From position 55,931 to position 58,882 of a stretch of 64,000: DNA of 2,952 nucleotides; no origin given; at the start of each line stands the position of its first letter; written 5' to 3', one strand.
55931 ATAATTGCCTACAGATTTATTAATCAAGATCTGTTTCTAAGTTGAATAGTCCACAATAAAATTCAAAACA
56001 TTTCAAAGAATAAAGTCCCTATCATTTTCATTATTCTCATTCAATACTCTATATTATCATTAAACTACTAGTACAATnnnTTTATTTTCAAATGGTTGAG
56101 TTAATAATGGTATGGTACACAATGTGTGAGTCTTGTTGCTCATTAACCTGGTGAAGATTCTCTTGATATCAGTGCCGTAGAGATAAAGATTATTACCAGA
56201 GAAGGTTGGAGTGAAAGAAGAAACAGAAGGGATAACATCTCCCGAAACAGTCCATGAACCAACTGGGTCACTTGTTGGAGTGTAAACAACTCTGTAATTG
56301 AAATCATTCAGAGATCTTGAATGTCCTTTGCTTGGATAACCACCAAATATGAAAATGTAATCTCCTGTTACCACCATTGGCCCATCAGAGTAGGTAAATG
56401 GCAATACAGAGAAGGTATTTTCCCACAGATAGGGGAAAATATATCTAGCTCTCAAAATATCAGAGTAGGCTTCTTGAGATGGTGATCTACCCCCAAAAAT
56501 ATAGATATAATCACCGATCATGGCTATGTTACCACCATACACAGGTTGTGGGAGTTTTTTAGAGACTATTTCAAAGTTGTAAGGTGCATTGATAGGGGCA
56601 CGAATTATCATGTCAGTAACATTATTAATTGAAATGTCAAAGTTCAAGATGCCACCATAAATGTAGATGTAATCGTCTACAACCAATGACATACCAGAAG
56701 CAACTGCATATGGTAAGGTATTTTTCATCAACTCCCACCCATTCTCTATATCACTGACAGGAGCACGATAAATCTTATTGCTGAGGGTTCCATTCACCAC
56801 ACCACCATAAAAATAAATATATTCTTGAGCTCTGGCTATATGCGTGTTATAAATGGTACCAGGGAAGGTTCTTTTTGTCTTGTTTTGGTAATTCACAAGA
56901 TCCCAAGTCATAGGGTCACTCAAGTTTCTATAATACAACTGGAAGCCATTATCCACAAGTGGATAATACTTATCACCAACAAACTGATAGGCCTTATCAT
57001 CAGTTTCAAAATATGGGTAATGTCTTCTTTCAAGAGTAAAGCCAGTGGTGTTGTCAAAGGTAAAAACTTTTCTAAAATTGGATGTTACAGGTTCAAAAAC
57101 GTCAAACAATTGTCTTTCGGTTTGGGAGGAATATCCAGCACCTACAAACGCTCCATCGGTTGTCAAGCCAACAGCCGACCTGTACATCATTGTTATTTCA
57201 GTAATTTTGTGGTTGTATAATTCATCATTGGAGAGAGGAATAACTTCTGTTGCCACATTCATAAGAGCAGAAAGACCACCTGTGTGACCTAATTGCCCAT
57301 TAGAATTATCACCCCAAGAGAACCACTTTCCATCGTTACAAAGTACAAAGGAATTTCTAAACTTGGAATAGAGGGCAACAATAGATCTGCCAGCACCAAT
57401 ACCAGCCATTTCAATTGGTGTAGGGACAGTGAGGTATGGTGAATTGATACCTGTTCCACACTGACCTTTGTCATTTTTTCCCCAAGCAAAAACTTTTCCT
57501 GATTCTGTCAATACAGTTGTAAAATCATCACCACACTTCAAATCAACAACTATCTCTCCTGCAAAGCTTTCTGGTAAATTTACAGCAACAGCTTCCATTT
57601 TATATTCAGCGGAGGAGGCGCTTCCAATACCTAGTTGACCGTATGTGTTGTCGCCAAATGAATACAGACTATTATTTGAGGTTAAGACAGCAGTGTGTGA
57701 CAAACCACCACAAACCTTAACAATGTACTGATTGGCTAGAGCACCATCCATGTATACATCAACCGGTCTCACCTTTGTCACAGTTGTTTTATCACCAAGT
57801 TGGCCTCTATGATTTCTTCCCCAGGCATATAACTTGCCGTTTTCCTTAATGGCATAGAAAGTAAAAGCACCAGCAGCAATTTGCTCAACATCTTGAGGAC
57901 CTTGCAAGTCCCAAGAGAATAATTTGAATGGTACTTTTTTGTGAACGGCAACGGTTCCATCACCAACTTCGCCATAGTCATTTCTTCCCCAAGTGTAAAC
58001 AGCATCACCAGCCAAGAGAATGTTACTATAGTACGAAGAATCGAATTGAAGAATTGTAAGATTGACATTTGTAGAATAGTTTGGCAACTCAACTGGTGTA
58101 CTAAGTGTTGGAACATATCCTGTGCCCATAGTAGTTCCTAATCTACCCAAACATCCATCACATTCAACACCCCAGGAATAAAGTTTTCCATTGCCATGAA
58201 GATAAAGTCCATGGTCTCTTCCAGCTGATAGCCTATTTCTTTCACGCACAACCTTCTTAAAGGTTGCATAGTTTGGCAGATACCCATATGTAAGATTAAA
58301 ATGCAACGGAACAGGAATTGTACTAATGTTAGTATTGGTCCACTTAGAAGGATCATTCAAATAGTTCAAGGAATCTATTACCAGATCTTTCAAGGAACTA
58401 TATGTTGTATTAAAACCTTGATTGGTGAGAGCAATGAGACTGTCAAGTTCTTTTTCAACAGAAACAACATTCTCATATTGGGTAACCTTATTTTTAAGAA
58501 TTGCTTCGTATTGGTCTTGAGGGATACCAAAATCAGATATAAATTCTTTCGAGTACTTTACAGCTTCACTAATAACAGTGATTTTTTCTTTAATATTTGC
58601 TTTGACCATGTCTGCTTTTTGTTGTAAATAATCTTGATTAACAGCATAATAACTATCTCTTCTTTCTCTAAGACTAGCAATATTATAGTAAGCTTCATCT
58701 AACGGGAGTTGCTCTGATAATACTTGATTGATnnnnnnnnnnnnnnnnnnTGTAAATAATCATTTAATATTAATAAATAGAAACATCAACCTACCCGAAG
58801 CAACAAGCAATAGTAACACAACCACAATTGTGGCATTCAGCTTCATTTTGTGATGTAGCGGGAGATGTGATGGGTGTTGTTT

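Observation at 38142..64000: Cluster of six paralogous genes encoding secreted coiled-coil + RCC1-like + Kelch-like double-propeller proteins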

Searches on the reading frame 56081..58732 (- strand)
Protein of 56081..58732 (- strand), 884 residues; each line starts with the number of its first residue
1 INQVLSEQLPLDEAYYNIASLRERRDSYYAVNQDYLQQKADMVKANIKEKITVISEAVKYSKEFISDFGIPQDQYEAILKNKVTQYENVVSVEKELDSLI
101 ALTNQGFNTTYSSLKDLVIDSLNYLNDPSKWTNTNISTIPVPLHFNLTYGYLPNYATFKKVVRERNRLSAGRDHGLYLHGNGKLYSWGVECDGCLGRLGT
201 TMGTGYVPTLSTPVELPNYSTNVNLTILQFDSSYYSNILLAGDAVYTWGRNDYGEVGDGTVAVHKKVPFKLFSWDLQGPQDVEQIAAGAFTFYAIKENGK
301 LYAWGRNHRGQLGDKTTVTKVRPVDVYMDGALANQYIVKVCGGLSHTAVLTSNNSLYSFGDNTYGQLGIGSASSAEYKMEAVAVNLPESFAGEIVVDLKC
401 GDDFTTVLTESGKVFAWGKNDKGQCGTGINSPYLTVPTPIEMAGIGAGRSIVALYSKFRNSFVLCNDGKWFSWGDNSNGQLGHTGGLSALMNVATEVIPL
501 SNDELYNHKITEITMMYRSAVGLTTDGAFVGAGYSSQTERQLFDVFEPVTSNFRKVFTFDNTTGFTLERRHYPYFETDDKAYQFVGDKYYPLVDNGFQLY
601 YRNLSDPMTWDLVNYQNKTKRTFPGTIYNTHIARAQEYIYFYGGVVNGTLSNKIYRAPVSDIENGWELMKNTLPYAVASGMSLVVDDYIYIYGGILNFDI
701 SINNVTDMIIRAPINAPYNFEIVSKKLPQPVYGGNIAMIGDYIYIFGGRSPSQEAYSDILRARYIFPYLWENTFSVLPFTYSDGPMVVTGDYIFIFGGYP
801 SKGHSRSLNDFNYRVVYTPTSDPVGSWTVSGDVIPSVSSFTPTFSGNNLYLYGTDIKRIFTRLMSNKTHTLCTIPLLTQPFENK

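Call 39: predict_structure(alignment_id=A2)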
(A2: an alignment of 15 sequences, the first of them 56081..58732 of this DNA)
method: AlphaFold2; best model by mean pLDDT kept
length: 884 residues; sequences in the alignment: 15
mean_pLDDT: 79.1   pTM: 0.72
mean pLDDT of the five models: 79.1, 77.8, 77.7, 76.7, 71.9
residues with pLDDT >= 90: 292; 70-90: 368; 50-70: 154; < 50: 70
segments of 3 or more residues with pLDDT < 50: 1-11, 125-140, 201-206, 220-222, 275-279, 560-565, 591-595, 616-618, 801-805, 878-884
pLDDT, mean of each block of 10 residues (from residue 1): 33 63 75 82 72 64 56 73 73 80 79 69 49 41 75 71 82 86 83 81 51 72 70 95 87 91 89 54 90 91 95 95 91 93 97 95 96 91 94 92 95 94 92 95 82 93 87 93 76 83 62 91 79 87 84 77 52 86 73 60 86 61 67 91 83 92 88 93 92 79 81 94 92 88 86 69 92 73 76 79 50 81 81 67 81 68 68 67 34
secondary structure, 60 per line:
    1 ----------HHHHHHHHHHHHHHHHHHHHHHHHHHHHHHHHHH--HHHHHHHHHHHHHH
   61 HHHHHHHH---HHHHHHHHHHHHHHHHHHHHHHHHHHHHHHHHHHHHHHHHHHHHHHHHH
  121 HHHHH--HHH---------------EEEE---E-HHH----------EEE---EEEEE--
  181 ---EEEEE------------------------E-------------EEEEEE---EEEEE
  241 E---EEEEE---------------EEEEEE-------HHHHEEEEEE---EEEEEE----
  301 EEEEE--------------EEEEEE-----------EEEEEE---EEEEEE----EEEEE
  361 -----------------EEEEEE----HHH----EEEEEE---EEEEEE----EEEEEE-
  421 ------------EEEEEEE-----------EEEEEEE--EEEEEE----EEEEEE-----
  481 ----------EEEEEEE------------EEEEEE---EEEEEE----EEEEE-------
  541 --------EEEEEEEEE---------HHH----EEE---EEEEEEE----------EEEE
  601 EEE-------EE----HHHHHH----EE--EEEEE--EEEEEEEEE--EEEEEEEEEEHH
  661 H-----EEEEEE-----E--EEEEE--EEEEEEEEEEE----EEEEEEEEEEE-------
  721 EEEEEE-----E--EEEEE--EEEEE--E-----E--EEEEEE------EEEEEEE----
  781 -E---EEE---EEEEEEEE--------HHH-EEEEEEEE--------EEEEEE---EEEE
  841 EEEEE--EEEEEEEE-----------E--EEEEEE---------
elements in order (helices of 4 or more, strands of 3 or more residues): H11-44 H47-68 H72-125 E146-149 E168-170 E174-178 E184-188 E227-232 E236-241 E245-249 E265-270 H278-281 E282-287 E291-296 E301-305 E320-325 E337-342 E346-351 E356-360 E378-383 E395-400 E404-409 E414-419 E433-439 E451-457 E460-465 E470-475 E491-497 E510-515 E519-524 E529-533 E549-557 E574-576 E580-586 E597-603 H617-622 E631-635 E638-646 E649-658 E667-672 E681-685 E688-698 E703-713 E721-726 E735-739 E742-746 E758-763 E770-776 E786-788 E792-799 E812-819 E828-833 E837-845 E848-855 E870-875
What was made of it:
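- On Coiled-coil oligomers: AF2 predicts helices 11-44, 47-68 and 72-125 in mature C (call 39).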

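Call 43: fold_search(model_id=the predicted structure, library=pdb)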
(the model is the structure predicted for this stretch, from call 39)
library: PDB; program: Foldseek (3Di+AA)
matches with E <= 10: 1103; with E <= 0.001: 673
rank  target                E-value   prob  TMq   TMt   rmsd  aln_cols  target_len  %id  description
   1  6dd7_A                1.7e-31  1.00  0.38  0.88   3.4       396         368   23  Crystal structure of plant UVB photoreceptor UVR8 from in situ serial Laue diffraction (released 2018-07-18)
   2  4dnv_B                7.9e-31  1.00  0.38  0.88   3.4       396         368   24  Crystal structure of the W285F mutant of UVB-resistance protein UVR8 (released 2012-03-07)
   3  6xzl                  1.6e-30  1.00  0.38  0.86   3.6       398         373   24  Arabidopsis UV-B photoreceptor UVR8 mutant D96N D107N (released 2021-01-13)
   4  4dnw_B                1.8e-30  1.00  0.38  0.86   3.7       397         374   23  Crystal structure of UVB-resistance protein UVR8 (released 2012-03-07)
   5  4nc4_A                1.9e-30  1.00  0.38  0.88   3.5       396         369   24  Crystal structure of photoreceptor AtUVR8 mutant W285F and light-induced structural changes at 120K (released 2016-10-26)
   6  4d9s_A                2.7e-30  1.00  0.38  0.84   3.5       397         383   23  Crystal structure of Arabidopsis thaliana UVR8 (UV Resistance locus 8) (released 2012-04-04)
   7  4dnw_A                4.2e-30  1.00  0.38  0.88   3.8       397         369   23  Crystal structure of UVB-resistance protein UVR8 (released 2012-03-07)
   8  4d9s_B                7.7e-30  1.00  0.38  0.85   3.5       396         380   23  Crystal structure of Arabidopsis thaliana UVR8 (UV Resistance locus 8) (released 2012-04-04)
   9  4dnu                  9.0e-30  1.00  0.38  0.87   4.1       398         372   23  Crystal structure of the W285A mutant of UVB-resistance protein UVR8 (released 2012-03-07)
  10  4dnv_A                9.5e-30  1.00  0.38  0.87   4.1       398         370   23  Crystal structure of the W285F mutant of UVB-resistance protein UVR8 (released 2012-03-07)
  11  8gqe_B                3.1e-29  1.00  0.38  0.84   3.7       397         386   23  Crystal structure of the W285A mutant of UVR8 in complex with RUP2 (released 2022-09-14)
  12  6xzm_A                1.8e-28  1.00  0.38  0.87   3.2       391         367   23  Arabidopsis UV-B photoreceptor UVR8 mutant D96N D107N W285A (released 2021-01-13)
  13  6xzn_A                2.6e-28  1.00  0.37  0.86   3.6       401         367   23  Arabidopsis UV-B photoreceptor UVR8 mutant G101S W285A (released 2021-01-13)
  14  6xzn_B                4.6e-28  1.00  0.37  0.87   3.5       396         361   23  Arabidopsis UV-B photoreceptor UVR8 mutant G101S W285A (released 2021-01-13)
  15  7vgg_B                3.2e-27  1.00  0.38  0.85   3.8       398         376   23  Cryo-EM structure of Ultraviolet-B activated UVR8 in complex with COP1 (released 2022-05-04)
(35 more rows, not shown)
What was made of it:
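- On RCC1-like domain (RLD) superfamily: Foldseek to UVR8 gives E 1.7e-31 and target-normalised TM 0.88, and HERC2, RPGR and RCC1 give E 1e-22 to 1e-23 (calls 39, 43).
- Closest known: RCC1-like domain. Same: Foldseek gives target-normalised TM 0.88 to UVR8 (call 43).
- Checked: The AF2 model gives seven blades, and Foldseek to UVR8 gives E 1.7e-31 and target-normalised TM 0.88 (calls 39, 43).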

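Call 68: search_solved_structures(query=window:56081-58732:-, max_evalue=0.001)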
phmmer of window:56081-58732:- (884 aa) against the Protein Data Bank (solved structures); distinct sequences matched with E-value up to 0.001: 40.
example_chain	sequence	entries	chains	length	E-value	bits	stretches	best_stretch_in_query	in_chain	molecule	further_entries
4nc4_A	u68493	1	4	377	2.2e-37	131.8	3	278-430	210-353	Ultraviolet-B receptor UVR8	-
4naa_A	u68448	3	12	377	4.6e-37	130.8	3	278-430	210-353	Ultraviolet-B receptor UVR8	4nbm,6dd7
7vgg_B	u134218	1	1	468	1.6e-36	129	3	280-441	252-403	Ultraviolet-B receptor UVR8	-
4d9s_A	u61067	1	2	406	7.2e-36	126.8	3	280-441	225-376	UVB-resistance protein UVR8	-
4dnv_A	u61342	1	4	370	7.3e-36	126.8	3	280-429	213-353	AT5g63860/MGI19_6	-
6xzm_A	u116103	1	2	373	8.8e-36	126.5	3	331-429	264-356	Ultraviolet-B receptor UVR8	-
4dnu_A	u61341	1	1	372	9.4e-36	126.5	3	280-429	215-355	AT5g63860/MGI19_6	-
6xzl_A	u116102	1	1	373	1e-35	126.3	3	280-429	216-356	Ultraviolet-B receptor UVR8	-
4dnw_A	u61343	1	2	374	1.1e-35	126.3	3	279-430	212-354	AT5g63860/MGI19_6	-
8gqe_B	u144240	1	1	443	1.2e-35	126.1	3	280-440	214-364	Ultraviolet-B receptor UVR8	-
3kci_A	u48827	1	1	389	2.5e-35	125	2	277-485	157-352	Probable E3 ubiquitin-protein ligase HERC2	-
6xzn_A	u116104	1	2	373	2.6e-35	125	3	279-429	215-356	Ultraviolet-B receptor UVR8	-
4jhn_A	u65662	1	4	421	3.3e-35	124.6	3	279-429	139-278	X-linked retinitis pigmentosa GTPase regulator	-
7q40_A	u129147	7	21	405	3.8e-34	121.1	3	235-351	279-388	E3 ubiquitin-protein ligase HERC2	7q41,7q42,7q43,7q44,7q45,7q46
4jhp_C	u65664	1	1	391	2.1e-31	112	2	279-429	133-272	X-linked retinitis pigmentosa GTPase regulator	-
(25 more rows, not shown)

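Call 74: fold_search(model_id=the predicted structure, library=viral)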
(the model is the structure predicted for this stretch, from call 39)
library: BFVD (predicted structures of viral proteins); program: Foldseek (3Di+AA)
matches with E <= 10: 846; with E <= 0.001: 273
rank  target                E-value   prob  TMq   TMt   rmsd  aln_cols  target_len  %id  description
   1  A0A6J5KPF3            3.4e-31  1.00  0.32  0.26  26.4       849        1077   14  Regulator of chromosome condensation, RCC1 [uncultured Caudovirales phage]
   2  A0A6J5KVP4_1          1.4e-29  1.00  0.37  0.38  25.4       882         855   14  Regulator of chromosome condensation, RCC1 [uncultured Caudovirales phage]
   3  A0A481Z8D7            5.3e-28  1.00  0.26  0.38  22.6       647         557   19  Regulator of chromosome condensation protein [Pithovirus LCPAC302]
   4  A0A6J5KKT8            1.9e-26  1.00  0.34  0.45   3.8       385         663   24  Regulator of chromosome condensation, RCC1 [uncultured Caudovirales phage]
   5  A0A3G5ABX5            3.9e-25  1.00  0.33  0.62   5.5       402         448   19  RCC1-like domain-containing protein [Hyperionvirus sp.]
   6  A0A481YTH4            5.4e-25  1.00  0.32  0.66  13.6       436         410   21  F-box and regulator of chromosome condensation repeat protein [Marseillevirus LCMAC102]
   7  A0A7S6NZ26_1          7.0e-25  1.00  0.37  0.26  17.0       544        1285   16  (no name in the UniProt tables at hand)
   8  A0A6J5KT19            1.4e-24  1.00  0.35  0.48   5.2       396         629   21  Regulator of chromosome condensation (RCC1) repeat [uncultured Caudovirales phage]
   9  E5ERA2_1              7.6e-24  1.00  0.37  0.32  16.1       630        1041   19  (no name in the UniProt tables at hand)
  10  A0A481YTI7            1.2e-23  1.00  0.35  0.57   3.5       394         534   20  Regulator of chromosome condensation protein [Marseillevirus LCMAC102]
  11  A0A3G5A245            3.3e-23  1.00  0.33  0.60  24.5       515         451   19  Chromosome condensation regulator [Harvfovirus sp.]
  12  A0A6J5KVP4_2          3.3e-23  1.00  0.35  0.36  17.5       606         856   16  Regulator of chromosome condensation, RCC1 [uncultured Caudovirales phage]
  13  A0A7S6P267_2          3.8e-23  1.00  0.33  0.22  25.8       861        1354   16  (no name in the UniProt tables at hand)
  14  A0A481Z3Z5            5.0e-23  1.00  0.34  0.50  11.5       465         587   19  F-box and regulator of chromosome condensation repeat protein [Pithovirus LCPAC102]
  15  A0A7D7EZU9            7.7e-23  1.00  0.29  0.48   5.6       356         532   23  (no name in the UniProt tables at hand)
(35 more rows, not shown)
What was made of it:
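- Closest known: Bacterial and phage secreted or surface RCC1-like propellers. Same: Phage tail-fibre proteins are matched by fold (call 74).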

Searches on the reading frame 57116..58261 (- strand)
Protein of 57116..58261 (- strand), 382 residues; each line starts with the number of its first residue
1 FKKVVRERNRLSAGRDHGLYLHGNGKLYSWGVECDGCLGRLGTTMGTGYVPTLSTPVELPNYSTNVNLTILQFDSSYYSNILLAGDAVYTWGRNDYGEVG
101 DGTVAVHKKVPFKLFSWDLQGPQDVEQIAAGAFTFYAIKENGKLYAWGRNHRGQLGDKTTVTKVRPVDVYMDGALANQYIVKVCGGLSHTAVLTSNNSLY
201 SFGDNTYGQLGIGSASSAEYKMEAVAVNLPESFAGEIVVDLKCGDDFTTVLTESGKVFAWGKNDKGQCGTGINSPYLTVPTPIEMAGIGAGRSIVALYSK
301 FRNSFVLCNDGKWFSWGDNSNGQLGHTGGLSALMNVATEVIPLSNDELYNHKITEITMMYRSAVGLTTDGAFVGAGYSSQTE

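Call 80: search_solved_structures(query=A5, max_evalue=0.001)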
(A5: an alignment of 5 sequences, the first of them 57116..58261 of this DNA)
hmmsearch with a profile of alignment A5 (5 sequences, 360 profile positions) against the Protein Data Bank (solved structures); distinct sequences matched with E-value up to 0.001: 38.
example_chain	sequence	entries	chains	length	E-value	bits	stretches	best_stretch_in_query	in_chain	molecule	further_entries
4dnv_A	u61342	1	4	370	6.4e-69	236.2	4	172-311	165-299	AT5g63860/MGI19_6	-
4nc4_A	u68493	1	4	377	6.1e-68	233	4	172-311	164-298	Ultraviolet-B receptor UVR8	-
4dnw_A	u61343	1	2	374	5.7e-67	229.8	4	164-274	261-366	AT5g63860/MGI19_6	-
4naa_A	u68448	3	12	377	5.8e-67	229.8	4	164-275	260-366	Ultraviolet-B receptor UVR8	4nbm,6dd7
6xzl_A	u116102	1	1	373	1.2e-66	228.8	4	164-274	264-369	Ultraviolet-B receptor UVR8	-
7vgg_B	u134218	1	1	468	1.9e-66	228.1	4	164-275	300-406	Ultraviolet-B receptor UVR8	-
4d9s_A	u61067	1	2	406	9.1e-66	225.9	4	164-275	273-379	UVB-resistance protein UVR8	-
8gqe_B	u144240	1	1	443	2.9e-65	224.2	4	164-275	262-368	Ultraviolet-B receptor UVR8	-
4qam_A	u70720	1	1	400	1.5e-63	218.6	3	167-312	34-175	X-linked retinitis pigmentosa GTPase regulator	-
4jhp_C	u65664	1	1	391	3.2e-63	217.5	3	167-314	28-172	X-linked retinitis pigmentosa GTPase regulator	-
4jhn_A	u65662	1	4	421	3.7e-63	217.3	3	167-315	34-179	X-linked retinitis pigmentosa GTPase regulator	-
3kci_A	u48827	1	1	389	4e-63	217.2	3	129-314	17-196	Probable E3 ubiquitin-protein ligase HERC2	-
4dnu_A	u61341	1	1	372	3.5e-62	214.1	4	164-274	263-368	AT5g63860/MGI19_6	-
6xzm_A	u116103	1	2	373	3.6e-61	210.7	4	164-274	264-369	Ultraviolet-B receptor UVR8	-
6xzn_A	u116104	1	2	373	1.9e-60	208.4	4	164-274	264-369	Ultraviolet-B receptor UVR8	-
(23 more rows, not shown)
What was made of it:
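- Closest known: Bacterial and phage secreted or surface RCC1-like propellers. Same: BLIP-II is matched at E 5e-5 by sequence and 6e-11 by profile (calls 68, 80).
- Closest known: RCC1-like domain. Same: A family profile scores UVR8 at 236 bits, RPGR at 218, HERC2 at 217 and RCC1 at 206 (call 80).
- With the family profile, eukaryotic cytosolic RLDs are the best solved matches: UVR8 236 bits, RPGR 218, HERC2 217 and RCC1 206 (call 80).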
